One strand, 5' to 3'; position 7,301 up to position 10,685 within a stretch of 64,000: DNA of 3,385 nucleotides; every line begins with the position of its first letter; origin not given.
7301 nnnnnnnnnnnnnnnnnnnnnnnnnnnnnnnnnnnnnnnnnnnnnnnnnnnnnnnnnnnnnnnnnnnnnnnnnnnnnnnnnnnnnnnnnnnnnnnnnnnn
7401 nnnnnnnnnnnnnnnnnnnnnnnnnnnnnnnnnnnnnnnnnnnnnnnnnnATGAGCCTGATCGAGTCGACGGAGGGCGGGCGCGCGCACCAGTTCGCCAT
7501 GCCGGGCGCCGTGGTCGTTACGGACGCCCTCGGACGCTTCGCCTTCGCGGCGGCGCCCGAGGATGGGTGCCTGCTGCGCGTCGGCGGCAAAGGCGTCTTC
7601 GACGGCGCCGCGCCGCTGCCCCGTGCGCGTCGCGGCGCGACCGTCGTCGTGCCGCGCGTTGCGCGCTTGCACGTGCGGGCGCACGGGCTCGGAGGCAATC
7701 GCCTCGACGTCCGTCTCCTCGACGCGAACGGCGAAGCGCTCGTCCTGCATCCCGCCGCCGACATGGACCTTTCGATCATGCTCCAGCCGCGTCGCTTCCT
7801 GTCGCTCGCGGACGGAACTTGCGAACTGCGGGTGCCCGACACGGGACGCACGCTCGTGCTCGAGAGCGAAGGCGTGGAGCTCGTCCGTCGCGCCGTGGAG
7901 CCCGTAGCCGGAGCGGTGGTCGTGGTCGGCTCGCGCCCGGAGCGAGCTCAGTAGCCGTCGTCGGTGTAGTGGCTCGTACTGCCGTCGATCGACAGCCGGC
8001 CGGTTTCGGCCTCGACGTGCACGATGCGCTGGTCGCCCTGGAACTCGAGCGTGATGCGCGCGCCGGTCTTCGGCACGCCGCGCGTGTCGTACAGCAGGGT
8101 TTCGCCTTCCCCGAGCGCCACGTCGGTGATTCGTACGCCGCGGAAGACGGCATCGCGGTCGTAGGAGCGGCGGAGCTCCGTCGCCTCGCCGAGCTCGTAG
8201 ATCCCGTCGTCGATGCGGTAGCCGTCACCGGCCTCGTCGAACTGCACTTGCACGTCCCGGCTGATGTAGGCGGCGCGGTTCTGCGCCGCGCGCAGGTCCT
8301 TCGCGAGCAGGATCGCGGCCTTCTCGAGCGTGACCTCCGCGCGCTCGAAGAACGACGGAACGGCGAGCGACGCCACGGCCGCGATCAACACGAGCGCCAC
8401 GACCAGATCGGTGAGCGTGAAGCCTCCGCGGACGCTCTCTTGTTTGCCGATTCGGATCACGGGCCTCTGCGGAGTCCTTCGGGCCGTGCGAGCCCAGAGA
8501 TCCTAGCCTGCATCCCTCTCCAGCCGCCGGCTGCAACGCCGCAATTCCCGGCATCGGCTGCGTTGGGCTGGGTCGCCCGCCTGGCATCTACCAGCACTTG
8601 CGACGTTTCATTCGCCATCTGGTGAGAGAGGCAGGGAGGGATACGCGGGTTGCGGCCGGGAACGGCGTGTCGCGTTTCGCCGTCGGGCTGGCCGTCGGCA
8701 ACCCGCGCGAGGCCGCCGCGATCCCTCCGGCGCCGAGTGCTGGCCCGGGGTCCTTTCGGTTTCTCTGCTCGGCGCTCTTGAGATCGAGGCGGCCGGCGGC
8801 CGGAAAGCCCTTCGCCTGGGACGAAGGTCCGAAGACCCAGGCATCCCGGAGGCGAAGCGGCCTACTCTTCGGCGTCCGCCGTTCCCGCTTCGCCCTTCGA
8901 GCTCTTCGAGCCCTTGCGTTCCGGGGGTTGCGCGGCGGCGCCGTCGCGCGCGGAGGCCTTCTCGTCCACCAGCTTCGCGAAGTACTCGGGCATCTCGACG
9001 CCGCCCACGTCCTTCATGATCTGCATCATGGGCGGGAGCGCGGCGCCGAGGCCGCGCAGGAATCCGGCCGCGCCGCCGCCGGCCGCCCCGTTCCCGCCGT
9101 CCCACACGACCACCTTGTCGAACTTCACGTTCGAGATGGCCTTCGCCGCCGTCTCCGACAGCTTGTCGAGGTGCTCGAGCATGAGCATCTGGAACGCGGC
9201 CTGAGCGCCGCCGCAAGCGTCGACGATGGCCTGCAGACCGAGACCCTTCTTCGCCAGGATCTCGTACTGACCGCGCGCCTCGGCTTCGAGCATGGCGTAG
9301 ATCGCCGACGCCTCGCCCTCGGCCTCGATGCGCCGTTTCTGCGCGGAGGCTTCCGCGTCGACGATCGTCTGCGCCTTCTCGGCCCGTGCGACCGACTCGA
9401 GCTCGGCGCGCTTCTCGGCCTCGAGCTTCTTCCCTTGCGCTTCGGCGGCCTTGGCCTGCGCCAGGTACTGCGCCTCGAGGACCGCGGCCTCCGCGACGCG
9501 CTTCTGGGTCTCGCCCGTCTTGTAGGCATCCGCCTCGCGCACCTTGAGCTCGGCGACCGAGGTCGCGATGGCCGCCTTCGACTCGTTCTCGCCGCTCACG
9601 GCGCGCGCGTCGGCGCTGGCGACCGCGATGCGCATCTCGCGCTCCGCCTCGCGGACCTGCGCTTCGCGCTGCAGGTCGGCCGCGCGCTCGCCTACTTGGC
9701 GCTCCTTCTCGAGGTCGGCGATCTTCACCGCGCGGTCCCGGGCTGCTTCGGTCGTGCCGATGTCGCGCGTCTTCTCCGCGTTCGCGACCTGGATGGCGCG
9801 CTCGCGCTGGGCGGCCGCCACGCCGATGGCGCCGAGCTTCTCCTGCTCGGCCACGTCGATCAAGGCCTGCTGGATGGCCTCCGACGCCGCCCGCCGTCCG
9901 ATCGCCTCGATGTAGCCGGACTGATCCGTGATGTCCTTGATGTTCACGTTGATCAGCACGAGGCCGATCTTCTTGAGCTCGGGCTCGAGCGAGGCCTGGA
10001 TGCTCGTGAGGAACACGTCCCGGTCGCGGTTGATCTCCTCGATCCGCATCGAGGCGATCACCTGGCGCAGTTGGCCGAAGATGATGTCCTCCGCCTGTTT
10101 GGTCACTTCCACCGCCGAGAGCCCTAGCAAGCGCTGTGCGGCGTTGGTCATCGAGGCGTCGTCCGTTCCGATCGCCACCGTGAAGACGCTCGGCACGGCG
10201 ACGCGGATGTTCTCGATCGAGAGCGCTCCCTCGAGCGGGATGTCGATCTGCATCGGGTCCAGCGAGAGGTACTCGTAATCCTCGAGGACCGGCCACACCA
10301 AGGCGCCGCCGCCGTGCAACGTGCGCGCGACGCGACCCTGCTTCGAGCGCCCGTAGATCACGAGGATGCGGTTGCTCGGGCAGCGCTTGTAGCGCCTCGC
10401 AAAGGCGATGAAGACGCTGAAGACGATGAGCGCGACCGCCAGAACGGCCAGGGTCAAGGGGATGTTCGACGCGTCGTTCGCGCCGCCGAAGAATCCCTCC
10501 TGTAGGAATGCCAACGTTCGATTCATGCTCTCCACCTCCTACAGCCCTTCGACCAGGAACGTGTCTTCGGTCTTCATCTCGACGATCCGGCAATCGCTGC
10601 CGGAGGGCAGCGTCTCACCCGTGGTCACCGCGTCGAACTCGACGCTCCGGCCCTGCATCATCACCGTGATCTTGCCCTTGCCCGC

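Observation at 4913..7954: One-polypeptide ECF sigma - TM - carboxypeptidase-regulatory-like repeat fusion, with satellite single-domain and split partners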

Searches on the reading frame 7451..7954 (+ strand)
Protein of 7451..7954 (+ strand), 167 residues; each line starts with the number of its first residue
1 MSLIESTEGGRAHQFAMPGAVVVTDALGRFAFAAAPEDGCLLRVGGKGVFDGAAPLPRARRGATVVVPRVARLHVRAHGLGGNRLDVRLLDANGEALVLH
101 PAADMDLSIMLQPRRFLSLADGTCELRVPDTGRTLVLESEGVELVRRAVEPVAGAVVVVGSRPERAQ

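Call 3: search_protein_families(library=pfam, proteins=[window:7451-7954:+], max_evalue=1)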
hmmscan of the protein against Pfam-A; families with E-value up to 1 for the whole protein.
window:7451-7954:+ (167 aa): 1 family
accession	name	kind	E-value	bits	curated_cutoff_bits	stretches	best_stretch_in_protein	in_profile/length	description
PF13620.12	CarboxypepD_reg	-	0.14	12.9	32.3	0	20-48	30-58/82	Carboxypeptidase regulatory-like domain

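Call 4: search_protein_families(library=ncbifam, proteins=[window:7451-7954:+], max_evalue=1)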
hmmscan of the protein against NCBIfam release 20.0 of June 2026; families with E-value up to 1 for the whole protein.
window:7451-7954:+ (167 aa): 1 family
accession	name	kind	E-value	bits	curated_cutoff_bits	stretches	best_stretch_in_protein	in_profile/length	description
NF052236.1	SCO4983_fam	equivalog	0.036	14.4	55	1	51-99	73-121/133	SCO4983 family protein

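Call 69: predict_structure(alignment_id=A4)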
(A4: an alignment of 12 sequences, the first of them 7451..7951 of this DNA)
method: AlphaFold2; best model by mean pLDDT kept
length: 167 residues; sequences in the alignment: 12
mean_pLDDT: 81.1   pTM: 0.75
mean pLDDT of the five models: 81.1, 78.0, 77.9, 77.2, 76.4
residues with pLDDT >= 90: 62; 70-90: 71; 50-70: 28; < 50: 6
segments of 3 or more residues with pLDDT < 50: none
pLDDT, mean of each block of 10 residues (from residue 1): 53 64 90 78 86 79 87 89 88 94 61 81 91 95 94 84 54
secondary structure, 60 per line:
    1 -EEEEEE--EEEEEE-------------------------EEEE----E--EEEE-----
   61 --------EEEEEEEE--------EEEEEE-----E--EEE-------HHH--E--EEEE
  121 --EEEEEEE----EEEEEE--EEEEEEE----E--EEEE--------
elements in order: E2-7 E10-15 E41-44 E52-55 E69-76 E85-90 E99-101 E117-120 E123-129 E134-139 E142-148 E156-159

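Call 72: fold_search(model_id=the predicted structure, library=pdb)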
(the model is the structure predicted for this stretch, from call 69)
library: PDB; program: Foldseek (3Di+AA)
matches with E <= 10: 796; with E <= 0.001: 0
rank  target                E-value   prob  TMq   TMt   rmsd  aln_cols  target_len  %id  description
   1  5imw_B                3.9e-02  0.47  0.20  0.09   9.8       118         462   10  Trapped Toxin (released 2016-08-24)
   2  5hts_F                4.5e-02  0.72  0.35  0.26  14.4       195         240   13  Crystal structure of shaft pilin spaA from Lactobacillus rhamnosus GG - D295N mutant (released 2016-07-20)
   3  4bik_A                5.1e-02  0.54  0.23  0.11   9.2       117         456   12  Structure of a disulfide locked mutant of Intermedilysin with human CD59 (released 2013-05-08)
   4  7vcr_B                5.7e-02  0.60  0.24  0.11   8.5       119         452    8  Crystal Structure of PitA fragment from pilus islet-2 of Streptococcus oralis (released 2022-06-01)
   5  3waj                  6.0e-02  0.82  0.27  0.07   5.9       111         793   10  Crystal structure of the Archaeoglobus fulgidus oligosaccharyltransferase (O29867_ARCFU) complex with Zn and sulfate (released 2013-10-30)
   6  1pfo                  6.3e-02  0.72  0.24  0.11   9.8       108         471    9  PERFRINGOLYSIN O (released 1998-08-05)
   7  5imy_A                6.3e-02  0.25  0.18  0.08  10.8       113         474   12  Trapped Toxin (released 2016-08-24)
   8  7vzo_A                6.7e-02  0.90  0.26  0.24   4.9        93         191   13  crystal structure of Domain 5-6 of filamin C from Scylla paramamosain (released 2022-10-26)
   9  2zyr_B                6.7e-02  0.69  0.27  0.13   6.8       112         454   16  A. Fulgidus lipase with fatty acid fragment and magnesium (released 2009-06-16)
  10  4qey_D                7.0e-02  0.51  0.20  0.26  13.4       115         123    9  Crystal structure of a DUF4425 family protein (BACOVA_05332) from Bacteroides ovatus ATCC 8483 at 2.52 A resolution (released 2014-07-16)
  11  3cqf_A                7.8e-02  0.75  0.26  0.12   8.6       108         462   10  Crystal structure of anthrolysin O (ALO) (released 2009-03-17)
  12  5dhl_A                7.8e-02  0.60  0.24  0.11   7.9       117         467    9  Crystal structure of Toxin, mutant N197W (released 2016-11-09)
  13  5aod                  8.3e-02  0.44  0.23  0.10   8.9       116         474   11  Crystal structure of wild type pneumolysin. (released 2016-10-05)
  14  7wvh_D                8.7e-02  0.66  0.25  0.11   8.6       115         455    8  Structure of NAD+ glycohydrolase/Streptolysin O complex from Group A streptococcus (released 2023-02-15)
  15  5cr6                  8.7e-02  0.20  0.18  0.08  10.3       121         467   12  Structure of pneumolysin at 1.98 A resolution (released 2015-09-16)
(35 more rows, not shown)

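Call 82: find_homologous_proteins(query=window:7451-7951:+, max_evalue=0.001)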
Query window:7451-7951:+ (167 aa): 1 proteins with E <= 0.001 among 1162 candidates.
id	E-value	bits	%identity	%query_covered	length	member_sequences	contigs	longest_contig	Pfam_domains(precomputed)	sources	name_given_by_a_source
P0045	6.2e-100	350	100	100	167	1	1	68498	-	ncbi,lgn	-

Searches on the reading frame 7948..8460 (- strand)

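Call 3: search_protein_families(library=pfam, proteins=[window:7948-8460:-], max_evalue=1)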
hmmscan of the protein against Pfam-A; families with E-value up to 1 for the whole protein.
window:7948-8460:- (170 aa): 4 families
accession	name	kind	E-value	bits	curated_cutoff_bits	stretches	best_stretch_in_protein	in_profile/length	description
PF12019.13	GspH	-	0.017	16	21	1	51-149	4-104/108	Type II transport protein GspH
PF18281.7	BILBO1_N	-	0.1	13.4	28.3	1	31-76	14-60/92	BILBO1 N-terminal domain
PF14221.11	DUF4330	-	0.12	12.9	27.6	0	7-34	7-34/167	Domain of unknown function (DUF4330)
PF07963.17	N_methyl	-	0.13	12.4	21.2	1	11-33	4-26/27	Prokaryotic N-terminal methylation motif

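Call 4: search_protein_families(library=ncbifam, proteins=[window:7948-8460:-], max_evalue=1)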
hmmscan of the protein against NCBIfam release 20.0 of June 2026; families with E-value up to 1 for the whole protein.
window:7948-8460:- (170 aa): 10 families
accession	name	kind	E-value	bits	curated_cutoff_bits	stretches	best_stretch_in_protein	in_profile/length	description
TIGR01708.2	typeII_sec_gspH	equivalog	6.1e-07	29.6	80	1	13-78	3-69/169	type II secretion system minor pseudopilin GspH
NF040982.1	ComGD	equivalog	0.00012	22.5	70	1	13-85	3-76/139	competence type IV pilus minor pilin ComGD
TIGR01710.1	typeII_sec_gspG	equivalog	0.002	18.1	88.85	1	13-56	2-45/134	type II secretion system major pseudopilin GspG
NF041013.1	T4P_ComGE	equivalog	0.003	17.6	49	1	13-45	5-38/83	competence type IV pilus minor pilin ComGE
NF007862.0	PRK10574.1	equivalog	0.014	15.5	138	1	12-39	5-32/145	prepilin peptidase-dependent pilin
NF007800.0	PRK10506.1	equivalog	0.019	14.8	158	1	11-80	8-78/163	prepilin peptidase-dependent protein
TIGR02596.1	TIGR02596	subfamily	0.022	14.9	70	1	14-74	1-62/196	Verru_Chthon cassette protein D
NF047827.1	T3SSXpsH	equivalog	0.058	13.2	160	1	13-155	2-136/145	type II secretion system protein XpsH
NF041775.1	typeIV_PilA_Myxo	equivalog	0.087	12.8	400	1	6-42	5-41/214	type IV pilin protein PilA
TIGR02532.1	IV_pilin_GFxxxE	domain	0.092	12.6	16.3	1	12-34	2-24/24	prepilin-type N-terminal cleavage/methylation domain-containing protein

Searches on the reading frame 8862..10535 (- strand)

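Call 46: search_protein_families(library=pfam, proteins=[window:8862-10535:-], max_evalue=0.00001)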
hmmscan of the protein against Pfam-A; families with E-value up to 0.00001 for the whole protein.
window:8862-10535:- (557 aa): 1 family
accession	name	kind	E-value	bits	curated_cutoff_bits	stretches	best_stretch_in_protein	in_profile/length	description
PF01145.31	Band_7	-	3.5e-26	92.8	23.6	1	53-233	4-176/176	SPFH domain / Band 7 family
